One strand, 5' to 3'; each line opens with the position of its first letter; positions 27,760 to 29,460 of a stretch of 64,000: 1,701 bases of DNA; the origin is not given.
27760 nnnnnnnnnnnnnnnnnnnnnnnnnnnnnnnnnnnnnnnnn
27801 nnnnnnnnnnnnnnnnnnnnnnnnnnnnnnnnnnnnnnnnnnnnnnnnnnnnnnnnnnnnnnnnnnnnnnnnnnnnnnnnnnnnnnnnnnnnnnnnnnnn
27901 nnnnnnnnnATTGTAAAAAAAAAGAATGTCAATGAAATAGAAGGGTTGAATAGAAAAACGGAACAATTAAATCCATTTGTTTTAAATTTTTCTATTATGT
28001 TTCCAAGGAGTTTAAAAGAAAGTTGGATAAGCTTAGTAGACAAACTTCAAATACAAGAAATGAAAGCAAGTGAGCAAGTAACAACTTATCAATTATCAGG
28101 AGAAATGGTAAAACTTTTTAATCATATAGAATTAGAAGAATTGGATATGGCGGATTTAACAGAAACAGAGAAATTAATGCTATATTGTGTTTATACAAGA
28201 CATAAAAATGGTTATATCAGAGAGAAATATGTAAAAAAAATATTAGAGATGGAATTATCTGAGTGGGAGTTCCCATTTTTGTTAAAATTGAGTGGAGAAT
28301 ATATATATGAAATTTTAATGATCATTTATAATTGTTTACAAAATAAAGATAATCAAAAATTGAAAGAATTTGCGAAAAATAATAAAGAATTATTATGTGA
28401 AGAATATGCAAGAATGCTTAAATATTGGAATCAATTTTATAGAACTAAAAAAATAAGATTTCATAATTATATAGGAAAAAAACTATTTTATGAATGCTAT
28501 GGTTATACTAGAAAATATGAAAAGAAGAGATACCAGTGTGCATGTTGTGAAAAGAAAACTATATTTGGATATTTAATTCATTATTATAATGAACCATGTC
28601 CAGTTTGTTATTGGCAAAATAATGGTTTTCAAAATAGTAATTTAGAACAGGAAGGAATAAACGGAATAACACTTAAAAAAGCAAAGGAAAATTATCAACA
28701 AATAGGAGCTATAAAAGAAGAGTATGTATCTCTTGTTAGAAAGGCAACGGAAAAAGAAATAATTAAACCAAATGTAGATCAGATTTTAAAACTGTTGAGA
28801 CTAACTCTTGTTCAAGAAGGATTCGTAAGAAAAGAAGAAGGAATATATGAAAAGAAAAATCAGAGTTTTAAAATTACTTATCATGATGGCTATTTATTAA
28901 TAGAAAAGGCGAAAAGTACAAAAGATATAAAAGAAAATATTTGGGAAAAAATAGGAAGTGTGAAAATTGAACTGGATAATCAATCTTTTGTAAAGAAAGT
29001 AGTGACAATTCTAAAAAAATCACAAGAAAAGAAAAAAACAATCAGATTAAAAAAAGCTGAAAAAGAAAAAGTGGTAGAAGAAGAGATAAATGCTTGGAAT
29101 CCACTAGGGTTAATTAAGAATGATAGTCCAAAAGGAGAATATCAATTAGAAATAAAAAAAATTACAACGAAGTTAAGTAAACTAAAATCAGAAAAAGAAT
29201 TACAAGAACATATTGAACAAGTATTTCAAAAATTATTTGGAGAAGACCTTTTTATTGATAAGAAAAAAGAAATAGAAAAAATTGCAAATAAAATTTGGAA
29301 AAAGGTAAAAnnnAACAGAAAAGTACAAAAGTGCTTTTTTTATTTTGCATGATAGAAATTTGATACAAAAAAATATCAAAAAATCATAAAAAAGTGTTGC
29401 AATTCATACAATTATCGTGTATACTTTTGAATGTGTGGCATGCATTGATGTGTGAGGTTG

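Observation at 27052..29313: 759-aa mosaic membrane protein with CPCC-like zinc ribbon and DUF1871-like module in the slot usually occupied by the str operon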

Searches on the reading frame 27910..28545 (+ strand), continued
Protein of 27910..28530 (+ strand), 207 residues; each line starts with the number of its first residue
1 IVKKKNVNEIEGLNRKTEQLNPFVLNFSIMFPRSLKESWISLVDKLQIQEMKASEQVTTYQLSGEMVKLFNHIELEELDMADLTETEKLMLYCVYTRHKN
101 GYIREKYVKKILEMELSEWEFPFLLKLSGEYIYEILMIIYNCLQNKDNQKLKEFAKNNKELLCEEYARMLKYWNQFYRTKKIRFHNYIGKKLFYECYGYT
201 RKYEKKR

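Call 86: find_related_loci(query=A3, collection=metagenome_contigs, flank=4000)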
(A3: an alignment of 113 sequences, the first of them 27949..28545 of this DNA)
Query A3 (199 aa) in metagenome_contigs; peptide patterns used: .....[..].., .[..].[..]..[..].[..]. (x = any residue, [..] = any of these).
278 stretches matched a pattern; 230 encode a relative of the query (tblastn E <= 1e-3); the best 80 are kept; 80 distinct loci.
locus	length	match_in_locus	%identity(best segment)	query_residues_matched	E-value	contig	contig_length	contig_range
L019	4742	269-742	44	38-192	7e-44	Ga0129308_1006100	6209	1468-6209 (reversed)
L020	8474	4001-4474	42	38-192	9e-43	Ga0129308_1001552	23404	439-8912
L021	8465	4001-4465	45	41-192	3e-42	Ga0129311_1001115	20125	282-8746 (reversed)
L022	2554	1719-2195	42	37-192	8e-42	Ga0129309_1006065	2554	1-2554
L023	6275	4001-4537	36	18-188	6e-42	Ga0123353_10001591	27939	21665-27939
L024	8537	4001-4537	36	18-188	1e-40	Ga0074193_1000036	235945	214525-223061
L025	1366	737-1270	38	14-188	2e-41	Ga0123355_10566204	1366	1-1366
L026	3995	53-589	38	18-188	3e-39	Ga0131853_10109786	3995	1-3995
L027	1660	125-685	37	14-192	7e-40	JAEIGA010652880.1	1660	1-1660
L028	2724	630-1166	38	18-188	4e-39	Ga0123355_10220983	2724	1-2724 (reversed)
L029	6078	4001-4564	36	14-192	1e-38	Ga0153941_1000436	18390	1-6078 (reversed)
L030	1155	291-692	46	60-193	7e-40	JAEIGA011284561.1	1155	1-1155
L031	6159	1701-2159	42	38-187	3e-38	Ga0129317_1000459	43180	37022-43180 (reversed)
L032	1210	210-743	36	18-189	1e-38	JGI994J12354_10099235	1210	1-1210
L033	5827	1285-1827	39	18-193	2e-37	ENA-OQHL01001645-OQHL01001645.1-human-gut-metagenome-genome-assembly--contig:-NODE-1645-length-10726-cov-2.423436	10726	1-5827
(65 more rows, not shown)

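Call 112: search_protein_families(library=phrogs, proteins=[P0203], max_evalue=0.01)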
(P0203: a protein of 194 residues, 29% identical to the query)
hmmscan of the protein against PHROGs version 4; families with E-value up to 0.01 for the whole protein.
P0203 (194 aa): 0 families

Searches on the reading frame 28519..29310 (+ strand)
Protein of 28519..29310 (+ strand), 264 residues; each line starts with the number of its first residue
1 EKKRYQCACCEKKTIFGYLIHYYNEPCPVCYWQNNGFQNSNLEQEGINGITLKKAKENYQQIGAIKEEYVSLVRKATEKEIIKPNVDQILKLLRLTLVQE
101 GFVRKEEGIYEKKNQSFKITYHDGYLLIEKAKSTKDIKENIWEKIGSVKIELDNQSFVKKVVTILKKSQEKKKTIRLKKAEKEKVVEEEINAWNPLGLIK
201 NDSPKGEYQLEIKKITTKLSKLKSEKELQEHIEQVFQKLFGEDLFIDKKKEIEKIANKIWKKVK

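Call 75: find_homologous_proteins(query=A4, max_evalue=0.001)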
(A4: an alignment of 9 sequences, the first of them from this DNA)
Query A4 (9 sequences) (264 aa, profile of the alignment): 1 proteins with E <= 0.001 among 8000 candidates.
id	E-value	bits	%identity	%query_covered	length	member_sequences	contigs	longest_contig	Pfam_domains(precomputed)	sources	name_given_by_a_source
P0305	5.3e-117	408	48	100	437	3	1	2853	PF14206.12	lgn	-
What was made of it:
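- Tried and rejected: The third word-indexed protein search, with the CPCC-to-C-terminus profile, was swamped by Lys/Glu-rich words and returned one fragment (call 75).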

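Call 95: search_solved_structures(query=A4, max_evalue=10, show_alignments=4)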
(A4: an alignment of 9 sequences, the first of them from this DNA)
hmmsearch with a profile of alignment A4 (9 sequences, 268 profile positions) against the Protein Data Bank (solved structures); distinct sequences matched with E-value up to 10: 6.
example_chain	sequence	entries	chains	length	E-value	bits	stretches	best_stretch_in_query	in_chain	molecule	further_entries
8ey4_I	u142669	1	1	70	2.9e-06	30.1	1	4-61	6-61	Cys_rich_CPCC domain-containing protein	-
8ey3_A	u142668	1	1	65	4.7e-06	29.5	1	4-60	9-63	Cys_rich_CPCC domain-containing protein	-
3fp5_A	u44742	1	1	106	0.089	15.4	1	134-182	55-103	Acyl-CoA Binding Protein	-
1vf6_A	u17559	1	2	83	0.68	12.5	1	83-116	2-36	PALS1-associated tight junction protein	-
8fvy_f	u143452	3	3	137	0.94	12.1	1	1-30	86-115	Ribosomal protein S27a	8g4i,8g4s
4qiw_C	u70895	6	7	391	1.2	11.7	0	135-170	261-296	DNA-directed RNA polymerase subunit A'' | DNA-directed RNA polymerase subunit A""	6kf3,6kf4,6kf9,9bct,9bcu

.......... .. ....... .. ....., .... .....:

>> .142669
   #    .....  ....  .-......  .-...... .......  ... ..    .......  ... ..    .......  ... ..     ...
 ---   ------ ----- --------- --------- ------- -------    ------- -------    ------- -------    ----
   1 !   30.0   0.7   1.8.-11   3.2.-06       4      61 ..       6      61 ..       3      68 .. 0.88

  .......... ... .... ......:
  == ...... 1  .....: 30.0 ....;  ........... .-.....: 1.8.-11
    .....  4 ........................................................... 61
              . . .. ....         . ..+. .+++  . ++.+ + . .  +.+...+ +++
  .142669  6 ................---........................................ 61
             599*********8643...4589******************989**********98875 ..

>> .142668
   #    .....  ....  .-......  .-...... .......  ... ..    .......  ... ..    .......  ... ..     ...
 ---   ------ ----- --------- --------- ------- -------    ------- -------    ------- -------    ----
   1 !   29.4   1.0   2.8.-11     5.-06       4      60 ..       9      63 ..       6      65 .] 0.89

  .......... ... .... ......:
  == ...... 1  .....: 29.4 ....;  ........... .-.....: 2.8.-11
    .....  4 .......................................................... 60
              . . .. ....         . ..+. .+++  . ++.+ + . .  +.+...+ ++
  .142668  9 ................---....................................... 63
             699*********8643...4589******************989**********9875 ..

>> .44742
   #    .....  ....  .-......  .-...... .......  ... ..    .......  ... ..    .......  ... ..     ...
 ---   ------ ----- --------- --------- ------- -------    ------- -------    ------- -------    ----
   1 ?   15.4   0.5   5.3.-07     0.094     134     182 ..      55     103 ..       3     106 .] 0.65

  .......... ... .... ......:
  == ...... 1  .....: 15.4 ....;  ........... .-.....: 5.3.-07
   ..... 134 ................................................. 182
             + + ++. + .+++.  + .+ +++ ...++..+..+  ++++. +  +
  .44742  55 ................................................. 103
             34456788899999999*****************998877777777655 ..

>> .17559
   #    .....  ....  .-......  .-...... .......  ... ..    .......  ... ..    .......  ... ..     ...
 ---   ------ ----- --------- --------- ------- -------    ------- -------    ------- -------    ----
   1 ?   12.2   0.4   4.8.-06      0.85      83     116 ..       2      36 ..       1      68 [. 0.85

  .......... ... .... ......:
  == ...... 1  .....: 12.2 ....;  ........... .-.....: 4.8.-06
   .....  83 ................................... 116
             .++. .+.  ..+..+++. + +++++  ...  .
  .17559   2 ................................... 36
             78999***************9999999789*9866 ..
